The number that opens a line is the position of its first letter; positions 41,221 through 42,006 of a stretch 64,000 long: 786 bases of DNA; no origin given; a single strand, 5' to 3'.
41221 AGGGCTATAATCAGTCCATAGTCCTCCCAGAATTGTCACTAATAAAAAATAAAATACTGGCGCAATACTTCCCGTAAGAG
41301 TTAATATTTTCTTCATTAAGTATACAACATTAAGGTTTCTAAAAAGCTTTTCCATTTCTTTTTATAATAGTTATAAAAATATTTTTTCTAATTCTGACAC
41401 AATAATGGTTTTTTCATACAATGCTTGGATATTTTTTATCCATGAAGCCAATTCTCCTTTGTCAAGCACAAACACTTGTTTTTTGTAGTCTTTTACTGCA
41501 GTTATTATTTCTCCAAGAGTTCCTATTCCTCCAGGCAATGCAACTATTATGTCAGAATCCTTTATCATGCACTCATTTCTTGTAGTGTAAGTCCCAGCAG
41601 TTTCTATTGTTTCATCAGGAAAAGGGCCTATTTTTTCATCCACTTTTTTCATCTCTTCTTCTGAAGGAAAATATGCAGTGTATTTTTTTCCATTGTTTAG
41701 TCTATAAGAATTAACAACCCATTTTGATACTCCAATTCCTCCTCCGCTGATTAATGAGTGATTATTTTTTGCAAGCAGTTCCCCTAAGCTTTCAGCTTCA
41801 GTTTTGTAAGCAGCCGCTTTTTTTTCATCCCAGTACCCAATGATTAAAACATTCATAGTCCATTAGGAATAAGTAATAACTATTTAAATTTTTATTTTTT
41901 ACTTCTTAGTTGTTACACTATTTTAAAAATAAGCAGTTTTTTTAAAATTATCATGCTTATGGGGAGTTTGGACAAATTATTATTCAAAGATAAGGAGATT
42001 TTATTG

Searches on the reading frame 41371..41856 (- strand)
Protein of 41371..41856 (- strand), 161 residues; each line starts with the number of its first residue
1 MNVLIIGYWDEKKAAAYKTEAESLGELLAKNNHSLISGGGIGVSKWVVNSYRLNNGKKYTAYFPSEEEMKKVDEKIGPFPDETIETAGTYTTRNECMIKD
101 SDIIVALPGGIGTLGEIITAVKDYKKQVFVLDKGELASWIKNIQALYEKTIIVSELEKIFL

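Call 36: search_protein_families(library=pfam, proteins=[window:41371-41856:-], max_evalue=0.001)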
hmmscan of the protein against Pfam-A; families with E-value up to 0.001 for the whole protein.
window:41371-41856:- (161 aa): 3 families
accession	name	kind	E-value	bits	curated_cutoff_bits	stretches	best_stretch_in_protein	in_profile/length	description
PF18306.6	LDcluster4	-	7.9e-19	68.2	26.3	1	2-152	3-143/151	SLOG cluster4 family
PF03641.19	Lysine_decarbox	-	2.5e-06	28.1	27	1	87-121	39-73/131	Possible lysine decarboxylase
PF18185.7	STALD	-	0.00068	19.6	24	0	8-119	29-134/211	Sir2- and TIR-associating SLOG family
